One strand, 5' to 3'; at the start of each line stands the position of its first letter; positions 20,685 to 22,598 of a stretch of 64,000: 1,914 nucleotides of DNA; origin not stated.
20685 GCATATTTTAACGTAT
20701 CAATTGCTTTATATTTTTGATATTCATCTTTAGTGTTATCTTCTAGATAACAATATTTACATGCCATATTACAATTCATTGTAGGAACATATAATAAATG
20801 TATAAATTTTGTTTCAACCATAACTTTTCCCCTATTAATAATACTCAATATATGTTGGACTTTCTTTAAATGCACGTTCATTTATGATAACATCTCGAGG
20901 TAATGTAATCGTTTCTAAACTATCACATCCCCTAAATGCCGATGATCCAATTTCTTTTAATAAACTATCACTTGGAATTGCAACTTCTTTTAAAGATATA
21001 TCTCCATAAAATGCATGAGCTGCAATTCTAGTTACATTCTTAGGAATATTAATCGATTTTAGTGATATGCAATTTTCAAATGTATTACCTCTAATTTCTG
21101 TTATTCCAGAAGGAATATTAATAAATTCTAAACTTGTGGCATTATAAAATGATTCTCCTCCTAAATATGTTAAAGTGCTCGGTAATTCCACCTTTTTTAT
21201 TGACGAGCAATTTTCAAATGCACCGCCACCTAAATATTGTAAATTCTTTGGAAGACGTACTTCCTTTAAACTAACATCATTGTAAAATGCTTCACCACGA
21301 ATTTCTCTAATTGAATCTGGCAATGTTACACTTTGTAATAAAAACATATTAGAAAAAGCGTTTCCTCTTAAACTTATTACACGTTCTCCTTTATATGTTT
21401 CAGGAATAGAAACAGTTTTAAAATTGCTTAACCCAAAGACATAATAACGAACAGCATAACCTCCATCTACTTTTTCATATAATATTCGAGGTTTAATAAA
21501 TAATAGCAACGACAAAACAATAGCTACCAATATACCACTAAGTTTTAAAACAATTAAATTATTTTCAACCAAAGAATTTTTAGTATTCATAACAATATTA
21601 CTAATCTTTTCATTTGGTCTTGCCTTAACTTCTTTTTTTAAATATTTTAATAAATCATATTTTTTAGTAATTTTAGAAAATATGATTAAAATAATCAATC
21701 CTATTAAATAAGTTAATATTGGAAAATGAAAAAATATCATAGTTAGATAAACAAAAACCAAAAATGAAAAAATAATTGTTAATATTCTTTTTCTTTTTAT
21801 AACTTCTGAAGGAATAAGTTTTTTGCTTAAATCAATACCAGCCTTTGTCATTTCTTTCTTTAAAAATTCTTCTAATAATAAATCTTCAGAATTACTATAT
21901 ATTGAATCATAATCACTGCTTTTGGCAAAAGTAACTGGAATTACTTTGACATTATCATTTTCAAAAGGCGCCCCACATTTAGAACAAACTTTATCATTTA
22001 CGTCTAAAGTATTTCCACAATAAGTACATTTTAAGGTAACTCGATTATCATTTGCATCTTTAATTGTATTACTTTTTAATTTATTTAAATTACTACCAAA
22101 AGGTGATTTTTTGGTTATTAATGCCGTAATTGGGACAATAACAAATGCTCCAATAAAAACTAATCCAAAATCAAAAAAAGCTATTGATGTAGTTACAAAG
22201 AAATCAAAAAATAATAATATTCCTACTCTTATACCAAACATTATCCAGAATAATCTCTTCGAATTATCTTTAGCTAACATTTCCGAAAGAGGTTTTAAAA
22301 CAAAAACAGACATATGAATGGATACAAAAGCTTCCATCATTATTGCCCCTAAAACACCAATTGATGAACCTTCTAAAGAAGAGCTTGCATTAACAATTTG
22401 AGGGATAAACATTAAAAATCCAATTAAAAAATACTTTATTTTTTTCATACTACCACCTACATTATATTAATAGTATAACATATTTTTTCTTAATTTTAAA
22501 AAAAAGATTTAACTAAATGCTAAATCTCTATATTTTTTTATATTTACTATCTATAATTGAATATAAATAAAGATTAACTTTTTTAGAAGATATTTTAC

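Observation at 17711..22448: Tightly coupled four-gene radical SAM/SPASM cluster with an Asn-tailed small protein and two zinc-ribbon membrane proteins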

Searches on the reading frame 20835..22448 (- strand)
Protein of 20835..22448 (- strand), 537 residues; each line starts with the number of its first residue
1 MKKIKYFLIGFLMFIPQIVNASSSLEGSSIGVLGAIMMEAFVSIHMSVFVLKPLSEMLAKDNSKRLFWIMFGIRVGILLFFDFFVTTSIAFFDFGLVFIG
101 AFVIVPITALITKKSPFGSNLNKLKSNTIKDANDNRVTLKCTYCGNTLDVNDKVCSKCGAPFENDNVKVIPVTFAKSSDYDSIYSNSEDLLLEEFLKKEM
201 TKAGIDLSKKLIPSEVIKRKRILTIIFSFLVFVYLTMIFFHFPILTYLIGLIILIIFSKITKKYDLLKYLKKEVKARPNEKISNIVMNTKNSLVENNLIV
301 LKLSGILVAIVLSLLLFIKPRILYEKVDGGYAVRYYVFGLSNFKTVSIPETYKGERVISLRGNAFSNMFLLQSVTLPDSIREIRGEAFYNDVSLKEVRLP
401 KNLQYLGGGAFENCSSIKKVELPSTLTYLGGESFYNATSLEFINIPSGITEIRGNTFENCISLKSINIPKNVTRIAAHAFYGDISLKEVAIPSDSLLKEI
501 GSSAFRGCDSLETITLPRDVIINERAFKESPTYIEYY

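Call 3: search_protein_families(library=pfam, proteins=[window:20835-22448:-], max_evalue=0.1)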
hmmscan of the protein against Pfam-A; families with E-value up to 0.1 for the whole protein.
window:20835-22448:- (537 aa): 7 families
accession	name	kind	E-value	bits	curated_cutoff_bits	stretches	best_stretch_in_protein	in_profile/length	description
PF13306.12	LRR_5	-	1e-46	158.4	27.7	2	334-464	4-127/127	BspA type Leucine rich repeat region (6 copies)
PF13855.12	LRR_8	-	8.6e-09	35.5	27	0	448-482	12-47/61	Leucine rich repeat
PF13240.11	Zn_Ribbon_1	-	2.9e-05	24.1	25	1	140-162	1-23/23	zinc-ribbon domain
PF13248.11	Zn_ribbon_3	-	0.00023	20.9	27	1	138-162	2-26/26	zinc-ribbon domain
PF05915.17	TMEM_230_134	-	0.0074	16.9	26.8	0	271-343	21-91/119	Transmembrane proteins 230/134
PF12773.13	DZR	-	0.011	16.3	27.3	1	139-159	25-45/45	Double zinc ribbon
PF18912.6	DZR_2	-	0.013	15.8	27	1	140-165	23-49/56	Double zinc ribbon domain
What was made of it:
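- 20835..22448 (-): LRR537, a polytopic membrane protein. It has a signal-like N-terminus, several TM helices, a zinc ribbon (residues 141-158, nt 21975-22028) inferred to be cytoplasmic, and a C-terminal LRR_5 (BspA-type) domain (about residues 334-537) inferred to be extracellular. Pfam LRR_5 at 1e-46, plus a Zn_Ribbon_1 match just below cut-off at 24.1 against 25 bits (call 3).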

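Call 4: search_protein_families(library=ncbifam, proteins=[window:20835-22448:-], max_evalue=0.1)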
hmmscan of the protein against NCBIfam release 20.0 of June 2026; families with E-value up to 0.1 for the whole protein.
window:20835-22448:- (537 aa): 3 families
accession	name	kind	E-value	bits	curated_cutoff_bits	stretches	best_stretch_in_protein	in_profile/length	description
NF047961.1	adhesin_HupY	equivalog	9.1e-19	67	1250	2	338-434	183-273/978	leucine-rich repeat adhesin HupY/LrrG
NF045861.1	glide_Gli349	exception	9.4e-06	22.5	1750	1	413-481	2675-2742/3169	gliding machinery surface structure protein Gli349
TIGR02167.2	Liste_lipo_26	repeat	0.00044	19.9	30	0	456-469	1-14/26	PARCEL repeat-containing surface protein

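Call 7: search_protein_families(library=padloc, proteins=[window:20835-22448:-], max_evalue=0.1)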
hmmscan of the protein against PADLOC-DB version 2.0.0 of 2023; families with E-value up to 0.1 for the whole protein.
window:20835-22448:- (537 aa): 0 families

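Call 56: search_protein_families(library=phrogs, proteins=[window:20835-22448:-], max_evalue=0.001)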
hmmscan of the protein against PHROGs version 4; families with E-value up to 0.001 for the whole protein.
window:20835-22448:- (537 aa): 4 families
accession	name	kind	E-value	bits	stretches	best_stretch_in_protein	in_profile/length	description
phrog_35892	-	unknown function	8.5e-25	87.6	2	427-529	88-189/1181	-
phrog_18805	-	unknown function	1.1e-23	84.8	2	340-466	278-403/457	-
phrog_4852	-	unknown function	9.1e-05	23.2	1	134-177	9-54/194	-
phrog_8436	-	unknown function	0.0003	21.8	0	94-165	31-90/110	-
